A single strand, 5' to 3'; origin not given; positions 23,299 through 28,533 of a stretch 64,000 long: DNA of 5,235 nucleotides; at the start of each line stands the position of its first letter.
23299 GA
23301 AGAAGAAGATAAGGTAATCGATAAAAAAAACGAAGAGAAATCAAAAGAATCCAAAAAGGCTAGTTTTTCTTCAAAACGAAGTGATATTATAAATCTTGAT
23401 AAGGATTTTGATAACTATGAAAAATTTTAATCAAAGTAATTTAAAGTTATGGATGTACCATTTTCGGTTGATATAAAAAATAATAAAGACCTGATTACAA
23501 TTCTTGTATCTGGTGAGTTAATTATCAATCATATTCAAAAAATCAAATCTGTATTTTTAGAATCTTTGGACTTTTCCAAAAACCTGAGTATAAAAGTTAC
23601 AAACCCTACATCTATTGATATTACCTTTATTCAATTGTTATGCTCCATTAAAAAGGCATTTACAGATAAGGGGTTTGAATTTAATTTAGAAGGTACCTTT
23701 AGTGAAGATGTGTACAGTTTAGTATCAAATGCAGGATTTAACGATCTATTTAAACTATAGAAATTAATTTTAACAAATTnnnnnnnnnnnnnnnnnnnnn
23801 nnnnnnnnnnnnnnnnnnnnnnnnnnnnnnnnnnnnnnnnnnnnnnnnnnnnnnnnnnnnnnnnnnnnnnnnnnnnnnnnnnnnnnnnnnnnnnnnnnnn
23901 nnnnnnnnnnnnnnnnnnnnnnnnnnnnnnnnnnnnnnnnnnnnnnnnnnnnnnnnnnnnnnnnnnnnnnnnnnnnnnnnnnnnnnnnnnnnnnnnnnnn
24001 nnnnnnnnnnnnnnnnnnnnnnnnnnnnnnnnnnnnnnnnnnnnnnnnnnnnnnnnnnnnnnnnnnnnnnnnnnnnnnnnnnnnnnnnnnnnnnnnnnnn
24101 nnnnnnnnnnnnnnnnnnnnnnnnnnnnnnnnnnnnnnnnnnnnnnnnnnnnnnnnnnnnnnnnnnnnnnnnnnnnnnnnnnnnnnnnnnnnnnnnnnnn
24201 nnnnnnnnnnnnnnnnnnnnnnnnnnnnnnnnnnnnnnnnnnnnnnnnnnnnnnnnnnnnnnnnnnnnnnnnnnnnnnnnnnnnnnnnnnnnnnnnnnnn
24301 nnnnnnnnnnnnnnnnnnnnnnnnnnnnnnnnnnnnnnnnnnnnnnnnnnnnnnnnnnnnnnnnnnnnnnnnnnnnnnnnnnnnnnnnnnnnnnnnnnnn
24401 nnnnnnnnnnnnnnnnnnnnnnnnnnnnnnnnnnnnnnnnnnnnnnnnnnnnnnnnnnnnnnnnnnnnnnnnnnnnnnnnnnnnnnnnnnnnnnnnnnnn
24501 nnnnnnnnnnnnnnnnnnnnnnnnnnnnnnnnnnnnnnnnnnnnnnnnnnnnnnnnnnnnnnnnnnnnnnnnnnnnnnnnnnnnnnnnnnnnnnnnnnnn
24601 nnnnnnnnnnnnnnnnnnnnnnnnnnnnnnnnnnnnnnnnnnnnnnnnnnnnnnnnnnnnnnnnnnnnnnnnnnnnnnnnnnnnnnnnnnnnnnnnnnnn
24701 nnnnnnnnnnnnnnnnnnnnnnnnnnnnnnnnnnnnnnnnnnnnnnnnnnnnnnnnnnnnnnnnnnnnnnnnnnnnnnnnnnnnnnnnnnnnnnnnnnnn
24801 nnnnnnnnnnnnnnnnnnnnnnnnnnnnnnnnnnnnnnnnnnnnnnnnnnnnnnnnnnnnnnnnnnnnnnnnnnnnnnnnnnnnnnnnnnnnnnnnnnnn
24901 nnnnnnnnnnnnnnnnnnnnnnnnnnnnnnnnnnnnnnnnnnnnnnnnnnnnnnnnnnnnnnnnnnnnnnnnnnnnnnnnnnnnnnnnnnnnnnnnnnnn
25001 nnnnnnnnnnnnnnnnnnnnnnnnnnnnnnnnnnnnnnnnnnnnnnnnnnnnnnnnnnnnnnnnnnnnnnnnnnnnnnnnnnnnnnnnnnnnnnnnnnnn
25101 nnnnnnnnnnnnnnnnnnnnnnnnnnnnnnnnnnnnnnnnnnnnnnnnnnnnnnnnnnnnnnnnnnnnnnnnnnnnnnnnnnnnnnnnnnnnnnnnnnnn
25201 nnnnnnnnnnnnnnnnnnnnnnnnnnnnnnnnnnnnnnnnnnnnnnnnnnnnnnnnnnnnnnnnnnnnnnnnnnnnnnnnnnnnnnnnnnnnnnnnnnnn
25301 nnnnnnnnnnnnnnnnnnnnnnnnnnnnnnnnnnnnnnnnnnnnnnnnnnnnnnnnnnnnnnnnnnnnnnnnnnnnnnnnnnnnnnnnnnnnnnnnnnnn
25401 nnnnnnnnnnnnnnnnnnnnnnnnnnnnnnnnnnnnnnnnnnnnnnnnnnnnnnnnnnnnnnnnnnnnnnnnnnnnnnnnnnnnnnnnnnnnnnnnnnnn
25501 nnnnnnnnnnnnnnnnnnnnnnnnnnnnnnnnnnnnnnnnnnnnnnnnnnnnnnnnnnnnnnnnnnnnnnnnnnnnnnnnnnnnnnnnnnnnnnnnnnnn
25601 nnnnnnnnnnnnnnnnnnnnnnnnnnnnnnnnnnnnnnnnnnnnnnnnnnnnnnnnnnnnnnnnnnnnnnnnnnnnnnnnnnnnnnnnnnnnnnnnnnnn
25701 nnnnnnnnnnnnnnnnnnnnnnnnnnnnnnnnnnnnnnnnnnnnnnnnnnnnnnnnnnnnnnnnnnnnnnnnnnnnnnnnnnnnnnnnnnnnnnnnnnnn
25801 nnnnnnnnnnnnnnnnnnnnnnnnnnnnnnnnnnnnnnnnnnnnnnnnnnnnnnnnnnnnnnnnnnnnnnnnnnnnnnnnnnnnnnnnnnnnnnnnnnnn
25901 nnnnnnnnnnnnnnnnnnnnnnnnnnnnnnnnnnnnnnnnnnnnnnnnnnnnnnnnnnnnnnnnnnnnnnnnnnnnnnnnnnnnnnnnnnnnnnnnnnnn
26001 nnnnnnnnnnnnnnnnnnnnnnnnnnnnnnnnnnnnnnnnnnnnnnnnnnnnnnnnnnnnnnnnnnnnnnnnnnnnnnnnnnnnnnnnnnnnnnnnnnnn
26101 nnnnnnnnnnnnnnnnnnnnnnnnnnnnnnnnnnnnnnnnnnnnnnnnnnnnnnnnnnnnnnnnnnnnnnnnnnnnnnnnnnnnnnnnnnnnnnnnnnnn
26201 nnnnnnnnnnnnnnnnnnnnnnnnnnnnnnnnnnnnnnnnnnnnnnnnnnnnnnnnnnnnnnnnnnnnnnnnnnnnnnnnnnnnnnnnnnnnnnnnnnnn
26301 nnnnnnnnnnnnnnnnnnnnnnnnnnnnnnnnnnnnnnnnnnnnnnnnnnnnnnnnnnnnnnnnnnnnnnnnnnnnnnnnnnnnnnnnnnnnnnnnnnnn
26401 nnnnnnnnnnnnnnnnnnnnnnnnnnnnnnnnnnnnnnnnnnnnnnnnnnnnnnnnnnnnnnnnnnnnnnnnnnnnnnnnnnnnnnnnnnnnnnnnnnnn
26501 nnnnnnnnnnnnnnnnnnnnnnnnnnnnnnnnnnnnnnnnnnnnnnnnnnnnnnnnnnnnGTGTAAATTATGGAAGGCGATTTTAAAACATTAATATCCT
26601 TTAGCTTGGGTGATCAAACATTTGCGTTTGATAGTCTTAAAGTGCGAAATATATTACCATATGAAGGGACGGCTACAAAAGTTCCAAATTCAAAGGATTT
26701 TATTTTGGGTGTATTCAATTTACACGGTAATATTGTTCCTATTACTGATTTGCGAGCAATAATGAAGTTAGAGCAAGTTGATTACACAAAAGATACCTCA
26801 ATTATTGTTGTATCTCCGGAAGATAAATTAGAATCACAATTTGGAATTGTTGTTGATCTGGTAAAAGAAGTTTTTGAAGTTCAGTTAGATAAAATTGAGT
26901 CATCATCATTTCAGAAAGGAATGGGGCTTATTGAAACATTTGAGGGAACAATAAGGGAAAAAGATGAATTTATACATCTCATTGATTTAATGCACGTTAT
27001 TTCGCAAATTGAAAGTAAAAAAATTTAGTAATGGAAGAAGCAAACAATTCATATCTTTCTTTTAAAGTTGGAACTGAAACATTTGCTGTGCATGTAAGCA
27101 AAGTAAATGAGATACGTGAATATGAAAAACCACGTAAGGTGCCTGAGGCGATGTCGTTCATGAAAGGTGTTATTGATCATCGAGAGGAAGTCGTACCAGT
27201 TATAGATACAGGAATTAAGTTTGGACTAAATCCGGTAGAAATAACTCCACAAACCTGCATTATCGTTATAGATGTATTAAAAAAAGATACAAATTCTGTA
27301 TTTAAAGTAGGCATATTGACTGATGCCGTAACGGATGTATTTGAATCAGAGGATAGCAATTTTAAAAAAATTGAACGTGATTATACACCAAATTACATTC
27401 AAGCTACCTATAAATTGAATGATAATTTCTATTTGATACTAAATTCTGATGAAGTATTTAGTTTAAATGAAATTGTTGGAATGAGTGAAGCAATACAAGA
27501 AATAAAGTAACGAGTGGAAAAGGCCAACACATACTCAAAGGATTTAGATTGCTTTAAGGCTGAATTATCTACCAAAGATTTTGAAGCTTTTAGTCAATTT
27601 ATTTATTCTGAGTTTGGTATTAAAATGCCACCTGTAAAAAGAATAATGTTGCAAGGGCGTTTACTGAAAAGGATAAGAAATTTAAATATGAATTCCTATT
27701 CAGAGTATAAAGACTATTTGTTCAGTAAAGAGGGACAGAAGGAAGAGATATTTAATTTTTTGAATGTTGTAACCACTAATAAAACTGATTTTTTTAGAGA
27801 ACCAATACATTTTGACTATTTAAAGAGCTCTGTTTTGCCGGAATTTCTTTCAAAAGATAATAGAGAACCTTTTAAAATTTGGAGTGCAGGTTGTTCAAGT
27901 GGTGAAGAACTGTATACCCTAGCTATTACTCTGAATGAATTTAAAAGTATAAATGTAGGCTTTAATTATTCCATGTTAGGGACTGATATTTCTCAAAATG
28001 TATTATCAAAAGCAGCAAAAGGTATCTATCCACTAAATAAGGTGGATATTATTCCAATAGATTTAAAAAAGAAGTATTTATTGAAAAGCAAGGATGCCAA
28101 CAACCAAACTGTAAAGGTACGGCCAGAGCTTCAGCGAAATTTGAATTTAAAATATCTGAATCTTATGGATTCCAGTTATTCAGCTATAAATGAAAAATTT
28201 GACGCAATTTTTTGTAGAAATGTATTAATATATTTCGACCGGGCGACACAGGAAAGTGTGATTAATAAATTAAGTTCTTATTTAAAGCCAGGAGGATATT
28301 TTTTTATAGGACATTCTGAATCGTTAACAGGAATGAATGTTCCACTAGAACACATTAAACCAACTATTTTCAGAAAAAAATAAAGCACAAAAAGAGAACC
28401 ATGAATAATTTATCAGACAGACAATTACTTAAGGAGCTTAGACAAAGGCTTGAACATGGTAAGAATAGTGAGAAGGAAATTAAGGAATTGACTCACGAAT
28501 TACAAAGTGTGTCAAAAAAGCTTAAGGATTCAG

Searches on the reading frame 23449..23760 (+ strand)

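Call 5: search_protein_families(library=pfam, proteins=[window:23449-23760:+], max_evalue=0.01)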
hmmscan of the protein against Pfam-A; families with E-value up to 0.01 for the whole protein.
window:23449-23760:+ (103 aa): 1 family
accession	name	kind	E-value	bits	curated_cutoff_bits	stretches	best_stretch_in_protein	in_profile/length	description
PF01740.26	STAS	-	2.5e-06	27.7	22.6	1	7-102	2-98/106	STAS domain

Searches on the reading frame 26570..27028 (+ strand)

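Call 5: search_protein_families(library=pfam, proteins=[window:26570-27028:+], max_evalue=0.01)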
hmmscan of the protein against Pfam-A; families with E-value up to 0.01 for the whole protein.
window:26570-27028:+ (152 aa): 1 family
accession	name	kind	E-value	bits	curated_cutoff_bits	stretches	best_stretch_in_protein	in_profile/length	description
PF01584.24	CheW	-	5.2e-28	97.8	23.5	1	8-147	2-137/138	CheW-like domain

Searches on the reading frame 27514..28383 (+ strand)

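Call 5: search_protein_families(library=pfam, proteins=[window:27514-28383:+], max_evalue=0.01)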
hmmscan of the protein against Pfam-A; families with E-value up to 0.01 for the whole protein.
window:27514-28383:+ (289 aa): 8 families
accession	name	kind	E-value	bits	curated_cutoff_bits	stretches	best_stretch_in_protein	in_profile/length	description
PF01739.24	CheR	-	6.1e-57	192.6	27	1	89-282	1-190/195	CheR methyltransferase, SAM binding domain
PF03705.20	CheR_N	-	2.8e-14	53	27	1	21-71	1-51/53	CheR methyltransferase, all-alpha domain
PF08242.18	Methyltransf_12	-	4.5e-08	34.1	30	1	155-263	24-98/98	Methyltransferase domain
PF13847.12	Methyltransf_31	-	1.8e-07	31.4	27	1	126-269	11-113/145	Methyltransferase domain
PF13649.12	Methyltransf_25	-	9.7e-07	29.8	27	1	208-261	44-97/97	Methyltransferase domain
PF08241.18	Methyltransf_11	-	9.7e-06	26.6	21.2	1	220-265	52-95/95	Methyltransferase domain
PF13489.12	Methyltransf_23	-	4.5e-05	23.7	27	1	110-265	14-116/164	Methyltransferase domain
PF03848.20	TehB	-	5e-05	23.3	20.4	1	188-266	53-133/193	Tellurite resistance protein TehB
